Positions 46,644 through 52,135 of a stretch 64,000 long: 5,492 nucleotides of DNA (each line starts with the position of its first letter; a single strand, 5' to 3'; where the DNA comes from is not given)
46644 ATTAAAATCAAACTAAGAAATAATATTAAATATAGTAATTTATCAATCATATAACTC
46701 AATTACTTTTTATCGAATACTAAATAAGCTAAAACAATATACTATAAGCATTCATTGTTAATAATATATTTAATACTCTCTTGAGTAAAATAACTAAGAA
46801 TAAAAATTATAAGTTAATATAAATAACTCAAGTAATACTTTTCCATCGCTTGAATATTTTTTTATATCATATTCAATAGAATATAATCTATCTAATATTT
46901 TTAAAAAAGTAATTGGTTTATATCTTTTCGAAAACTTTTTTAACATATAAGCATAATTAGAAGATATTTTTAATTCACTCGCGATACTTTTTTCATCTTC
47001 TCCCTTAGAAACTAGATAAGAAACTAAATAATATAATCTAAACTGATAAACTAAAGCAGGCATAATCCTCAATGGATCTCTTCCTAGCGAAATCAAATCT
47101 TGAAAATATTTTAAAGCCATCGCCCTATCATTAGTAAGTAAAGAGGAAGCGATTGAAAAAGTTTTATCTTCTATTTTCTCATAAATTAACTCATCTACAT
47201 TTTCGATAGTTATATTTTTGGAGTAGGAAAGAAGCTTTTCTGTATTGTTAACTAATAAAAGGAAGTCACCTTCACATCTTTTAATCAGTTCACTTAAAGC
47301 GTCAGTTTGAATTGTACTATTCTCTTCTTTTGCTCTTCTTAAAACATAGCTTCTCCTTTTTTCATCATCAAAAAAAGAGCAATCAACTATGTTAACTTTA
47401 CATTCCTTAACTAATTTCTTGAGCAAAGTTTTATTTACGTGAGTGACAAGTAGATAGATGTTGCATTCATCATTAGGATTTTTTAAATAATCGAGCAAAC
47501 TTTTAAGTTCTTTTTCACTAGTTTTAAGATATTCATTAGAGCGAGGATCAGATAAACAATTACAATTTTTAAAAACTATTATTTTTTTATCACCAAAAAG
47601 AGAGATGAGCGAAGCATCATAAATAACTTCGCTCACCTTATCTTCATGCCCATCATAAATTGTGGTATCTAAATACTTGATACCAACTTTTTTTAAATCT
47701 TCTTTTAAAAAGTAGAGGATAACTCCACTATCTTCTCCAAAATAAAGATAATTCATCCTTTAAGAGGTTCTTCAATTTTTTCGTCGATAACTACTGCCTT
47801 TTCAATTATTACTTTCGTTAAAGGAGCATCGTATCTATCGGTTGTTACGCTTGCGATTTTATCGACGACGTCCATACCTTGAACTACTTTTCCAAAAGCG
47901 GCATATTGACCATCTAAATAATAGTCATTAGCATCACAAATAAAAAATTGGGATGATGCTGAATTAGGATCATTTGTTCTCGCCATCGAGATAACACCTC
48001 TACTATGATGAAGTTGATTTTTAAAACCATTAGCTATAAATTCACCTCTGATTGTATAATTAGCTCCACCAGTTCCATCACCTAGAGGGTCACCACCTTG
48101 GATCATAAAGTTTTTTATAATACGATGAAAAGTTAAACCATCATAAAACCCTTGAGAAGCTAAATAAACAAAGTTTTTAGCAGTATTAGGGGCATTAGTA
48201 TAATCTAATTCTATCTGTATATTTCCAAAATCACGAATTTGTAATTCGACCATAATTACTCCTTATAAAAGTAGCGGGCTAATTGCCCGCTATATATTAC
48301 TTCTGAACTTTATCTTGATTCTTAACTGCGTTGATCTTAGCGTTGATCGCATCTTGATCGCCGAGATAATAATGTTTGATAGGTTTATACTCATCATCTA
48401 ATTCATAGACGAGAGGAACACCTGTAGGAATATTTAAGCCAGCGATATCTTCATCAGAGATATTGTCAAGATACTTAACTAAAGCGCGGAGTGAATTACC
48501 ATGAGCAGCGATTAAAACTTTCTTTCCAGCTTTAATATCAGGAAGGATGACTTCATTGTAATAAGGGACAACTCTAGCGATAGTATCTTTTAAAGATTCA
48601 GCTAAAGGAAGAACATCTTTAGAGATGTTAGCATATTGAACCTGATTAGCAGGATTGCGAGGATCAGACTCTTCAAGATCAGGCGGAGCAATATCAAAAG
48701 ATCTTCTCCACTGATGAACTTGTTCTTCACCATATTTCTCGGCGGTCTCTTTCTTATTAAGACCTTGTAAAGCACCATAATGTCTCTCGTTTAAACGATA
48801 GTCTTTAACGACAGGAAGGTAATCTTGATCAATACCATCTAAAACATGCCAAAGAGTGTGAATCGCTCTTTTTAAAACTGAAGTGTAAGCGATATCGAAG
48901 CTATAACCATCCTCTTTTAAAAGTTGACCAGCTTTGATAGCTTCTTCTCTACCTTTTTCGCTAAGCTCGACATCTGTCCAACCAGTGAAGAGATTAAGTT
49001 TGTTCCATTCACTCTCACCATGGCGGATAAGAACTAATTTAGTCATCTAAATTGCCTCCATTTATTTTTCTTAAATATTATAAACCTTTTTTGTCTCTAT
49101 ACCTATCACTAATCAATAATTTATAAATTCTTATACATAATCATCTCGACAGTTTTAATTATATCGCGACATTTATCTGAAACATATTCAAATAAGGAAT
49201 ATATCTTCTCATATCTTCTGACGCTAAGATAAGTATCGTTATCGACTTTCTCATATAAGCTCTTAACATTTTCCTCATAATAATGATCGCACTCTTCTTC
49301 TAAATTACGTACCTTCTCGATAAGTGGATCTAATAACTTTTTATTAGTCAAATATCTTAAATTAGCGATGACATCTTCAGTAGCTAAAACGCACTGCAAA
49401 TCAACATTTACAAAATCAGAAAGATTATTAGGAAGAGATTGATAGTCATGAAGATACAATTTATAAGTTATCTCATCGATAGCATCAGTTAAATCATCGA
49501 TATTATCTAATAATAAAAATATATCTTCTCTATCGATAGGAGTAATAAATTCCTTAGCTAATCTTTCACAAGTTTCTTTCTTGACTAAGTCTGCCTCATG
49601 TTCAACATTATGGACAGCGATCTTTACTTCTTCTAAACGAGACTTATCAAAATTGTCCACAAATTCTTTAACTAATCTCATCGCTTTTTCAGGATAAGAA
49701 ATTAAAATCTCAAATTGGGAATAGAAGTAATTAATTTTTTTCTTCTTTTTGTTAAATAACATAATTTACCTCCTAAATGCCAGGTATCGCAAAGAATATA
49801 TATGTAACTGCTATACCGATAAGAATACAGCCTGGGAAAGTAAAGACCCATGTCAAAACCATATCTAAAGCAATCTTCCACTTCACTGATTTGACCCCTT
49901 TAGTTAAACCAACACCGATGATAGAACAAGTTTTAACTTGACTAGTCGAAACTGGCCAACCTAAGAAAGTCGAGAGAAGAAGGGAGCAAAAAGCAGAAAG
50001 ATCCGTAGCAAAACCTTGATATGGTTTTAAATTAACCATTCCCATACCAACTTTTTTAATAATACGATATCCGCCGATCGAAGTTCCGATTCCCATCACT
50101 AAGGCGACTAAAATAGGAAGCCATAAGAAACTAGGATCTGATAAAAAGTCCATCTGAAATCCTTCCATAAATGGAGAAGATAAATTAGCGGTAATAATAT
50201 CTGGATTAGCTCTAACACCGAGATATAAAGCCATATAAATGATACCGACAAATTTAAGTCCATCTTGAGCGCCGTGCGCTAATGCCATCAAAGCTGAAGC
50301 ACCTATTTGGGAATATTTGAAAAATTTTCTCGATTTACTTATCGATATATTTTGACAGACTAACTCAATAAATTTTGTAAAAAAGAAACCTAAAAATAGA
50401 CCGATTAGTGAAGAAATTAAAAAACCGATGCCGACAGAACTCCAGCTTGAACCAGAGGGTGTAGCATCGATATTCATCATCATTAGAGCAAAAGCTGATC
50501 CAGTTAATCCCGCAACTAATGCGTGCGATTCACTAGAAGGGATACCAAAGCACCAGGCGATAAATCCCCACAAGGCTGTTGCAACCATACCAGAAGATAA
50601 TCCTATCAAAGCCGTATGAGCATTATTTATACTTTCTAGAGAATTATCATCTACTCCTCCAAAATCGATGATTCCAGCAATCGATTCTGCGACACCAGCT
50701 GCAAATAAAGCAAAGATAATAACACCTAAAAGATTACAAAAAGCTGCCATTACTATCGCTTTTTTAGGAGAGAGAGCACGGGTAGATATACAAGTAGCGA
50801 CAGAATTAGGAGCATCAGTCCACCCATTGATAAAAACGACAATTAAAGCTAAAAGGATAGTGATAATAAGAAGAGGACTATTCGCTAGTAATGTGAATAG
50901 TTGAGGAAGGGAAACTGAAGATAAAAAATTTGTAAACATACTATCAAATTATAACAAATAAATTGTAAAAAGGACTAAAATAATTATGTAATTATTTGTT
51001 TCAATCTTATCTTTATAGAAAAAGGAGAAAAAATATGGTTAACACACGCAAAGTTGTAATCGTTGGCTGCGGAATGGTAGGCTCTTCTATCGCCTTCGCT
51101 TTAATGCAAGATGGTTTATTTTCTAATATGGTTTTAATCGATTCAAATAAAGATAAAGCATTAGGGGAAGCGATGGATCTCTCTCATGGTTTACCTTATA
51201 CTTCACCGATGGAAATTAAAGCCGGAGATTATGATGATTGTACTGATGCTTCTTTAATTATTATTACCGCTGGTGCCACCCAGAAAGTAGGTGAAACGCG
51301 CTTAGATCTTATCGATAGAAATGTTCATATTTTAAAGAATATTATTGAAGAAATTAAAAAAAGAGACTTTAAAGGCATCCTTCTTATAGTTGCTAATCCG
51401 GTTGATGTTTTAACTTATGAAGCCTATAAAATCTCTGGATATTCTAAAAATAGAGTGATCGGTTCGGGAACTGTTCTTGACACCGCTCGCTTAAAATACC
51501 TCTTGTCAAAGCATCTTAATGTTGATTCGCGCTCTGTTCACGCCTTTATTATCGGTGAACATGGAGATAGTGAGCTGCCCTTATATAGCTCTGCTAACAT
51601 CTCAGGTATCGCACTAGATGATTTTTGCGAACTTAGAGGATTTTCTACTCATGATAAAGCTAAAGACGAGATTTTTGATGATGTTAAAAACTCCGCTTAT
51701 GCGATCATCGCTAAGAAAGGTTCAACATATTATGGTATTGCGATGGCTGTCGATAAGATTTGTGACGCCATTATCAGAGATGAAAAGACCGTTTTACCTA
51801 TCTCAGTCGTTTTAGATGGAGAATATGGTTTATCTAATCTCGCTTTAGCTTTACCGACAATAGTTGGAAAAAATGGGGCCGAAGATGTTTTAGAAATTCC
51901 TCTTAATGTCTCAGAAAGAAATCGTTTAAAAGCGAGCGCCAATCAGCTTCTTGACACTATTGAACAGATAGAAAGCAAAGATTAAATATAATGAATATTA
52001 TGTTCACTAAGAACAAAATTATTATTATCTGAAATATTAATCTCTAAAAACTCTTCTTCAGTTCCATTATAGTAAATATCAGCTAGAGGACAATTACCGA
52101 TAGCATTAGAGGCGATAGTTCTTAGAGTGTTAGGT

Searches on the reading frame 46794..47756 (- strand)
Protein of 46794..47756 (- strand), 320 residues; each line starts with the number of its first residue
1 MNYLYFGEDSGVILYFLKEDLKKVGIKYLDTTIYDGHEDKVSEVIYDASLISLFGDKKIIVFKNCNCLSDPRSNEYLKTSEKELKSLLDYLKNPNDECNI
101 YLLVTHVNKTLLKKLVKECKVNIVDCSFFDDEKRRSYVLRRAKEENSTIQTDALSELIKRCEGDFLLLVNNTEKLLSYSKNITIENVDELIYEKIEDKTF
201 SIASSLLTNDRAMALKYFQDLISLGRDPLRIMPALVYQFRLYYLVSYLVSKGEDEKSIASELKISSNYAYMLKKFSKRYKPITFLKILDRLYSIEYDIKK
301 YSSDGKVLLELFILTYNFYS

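Call 58: search_protein_families(library=pfam, proteins=[window:46794-47756:-], max_evalue=0.0001)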
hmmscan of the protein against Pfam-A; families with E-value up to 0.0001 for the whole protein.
window:46794-47756:- (320 aa): 2 families
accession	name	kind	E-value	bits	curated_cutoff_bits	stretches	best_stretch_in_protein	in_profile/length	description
PF21694.2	DNA_pol3_delta_C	-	1.5e-21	77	27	1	196-316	1-121/121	DNA polymerase III delta subunit, C-terminal domain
PF06144.19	DNA_pol3_delta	-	3.6e-10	40.3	21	1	3-124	1-121/124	DNA polymerase III, delta subunit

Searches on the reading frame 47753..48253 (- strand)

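Call 88: search_protein_families(library=pfam, proteins=[window:47753-48253:-], max_evalue=0.0001)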
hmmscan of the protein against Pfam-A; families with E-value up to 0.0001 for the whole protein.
window:47753-48253:- (166 aa): 1 family
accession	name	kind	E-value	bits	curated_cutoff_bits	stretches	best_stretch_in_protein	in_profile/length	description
PF00160.26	Pro_isomerase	-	2.5e-52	177.8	21.7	1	2-154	2-158/159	Cyclophilin type peptidyl-prolyl cis-trans isomerase/CLD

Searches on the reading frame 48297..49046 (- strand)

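Call 58: search_protein_families(library=pfam, proteins=[window:48297-49046:-], max_evalue=0.0001)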
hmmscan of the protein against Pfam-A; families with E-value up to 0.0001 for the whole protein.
window:48297-49046:- (249 aa): 1 family
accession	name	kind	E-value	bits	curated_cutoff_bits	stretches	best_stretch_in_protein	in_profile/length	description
PF00300.27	His_Phos_1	-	5.4e-37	127.8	21.7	1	4-125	1-117/194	Histidine phosphatase superfamily (branch 1)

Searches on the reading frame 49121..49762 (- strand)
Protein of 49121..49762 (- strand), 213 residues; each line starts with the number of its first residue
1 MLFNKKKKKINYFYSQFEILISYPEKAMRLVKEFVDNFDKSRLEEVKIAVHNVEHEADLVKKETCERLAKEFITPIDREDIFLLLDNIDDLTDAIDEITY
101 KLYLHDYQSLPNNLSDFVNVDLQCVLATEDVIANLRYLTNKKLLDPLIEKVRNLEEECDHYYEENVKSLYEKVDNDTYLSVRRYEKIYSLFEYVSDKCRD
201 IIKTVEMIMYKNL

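Call 88: search_protein_families(library=pfam, proteins=[window:49121-49762:-], max_evalue=0.0001)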
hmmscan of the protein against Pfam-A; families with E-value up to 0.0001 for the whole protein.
window:49121-49762:- (213 aa): 1 family
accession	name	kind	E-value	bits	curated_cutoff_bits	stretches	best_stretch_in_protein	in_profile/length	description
PF01865.21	PhoU_div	-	4.7e-23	82.1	24.4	1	5-210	5-213/214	Protein of unknown function DUF47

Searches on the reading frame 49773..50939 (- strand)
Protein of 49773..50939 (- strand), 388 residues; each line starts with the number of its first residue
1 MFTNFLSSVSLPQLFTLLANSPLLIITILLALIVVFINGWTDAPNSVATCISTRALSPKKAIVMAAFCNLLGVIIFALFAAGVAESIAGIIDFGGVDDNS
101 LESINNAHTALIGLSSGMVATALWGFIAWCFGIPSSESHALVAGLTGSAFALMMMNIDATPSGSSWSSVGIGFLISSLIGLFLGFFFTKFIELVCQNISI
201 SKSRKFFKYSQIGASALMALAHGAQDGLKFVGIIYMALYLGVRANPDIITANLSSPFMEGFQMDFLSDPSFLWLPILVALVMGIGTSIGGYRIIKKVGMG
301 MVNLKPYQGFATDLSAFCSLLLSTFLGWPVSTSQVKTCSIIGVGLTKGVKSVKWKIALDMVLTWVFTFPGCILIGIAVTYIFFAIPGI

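Call 58: search_protein_families(library=pfam, proteins=[window:49773-50939:-], max_evalue=0.0001)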
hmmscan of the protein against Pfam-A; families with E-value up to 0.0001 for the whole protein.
window:49773-50939:- (388 aa): 1 family
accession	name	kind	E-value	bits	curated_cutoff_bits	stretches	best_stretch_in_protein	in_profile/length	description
PF01384.25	PHO4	-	2.9e-70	237.4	33.7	1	38-375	1-350/350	Phosphate transporter family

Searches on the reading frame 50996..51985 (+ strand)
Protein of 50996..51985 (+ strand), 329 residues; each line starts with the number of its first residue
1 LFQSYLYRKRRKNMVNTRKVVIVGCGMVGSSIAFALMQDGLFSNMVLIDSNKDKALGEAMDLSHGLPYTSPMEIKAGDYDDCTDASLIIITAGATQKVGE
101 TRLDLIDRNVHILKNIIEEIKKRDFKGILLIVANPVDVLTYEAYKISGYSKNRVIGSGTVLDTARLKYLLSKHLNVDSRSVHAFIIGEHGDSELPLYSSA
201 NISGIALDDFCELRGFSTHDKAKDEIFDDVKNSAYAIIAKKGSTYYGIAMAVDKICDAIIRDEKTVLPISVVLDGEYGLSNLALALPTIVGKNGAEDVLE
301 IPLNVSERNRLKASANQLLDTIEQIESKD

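Call 58: search_protein_families(library=pfam, proteins=[window:50996-51985:+], max_evalue=0.0001)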
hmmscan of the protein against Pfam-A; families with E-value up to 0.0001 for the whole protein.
window:50996-51985:+ (329 aa): 2 families
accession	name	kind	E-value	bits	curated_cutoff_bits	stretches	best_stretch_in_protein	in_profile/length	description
PF02866.23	Ldh_1_C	-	9e-44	150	22.6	1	159-327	1-172/174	lactate/malate dehydrogenase, alpha/beta C-terminal domain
PF00056.29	Ldh_1_N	-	1.3e-43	148.9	27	1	19-156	2-141/141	lactate/malate dehydrogenase, NAD binding domain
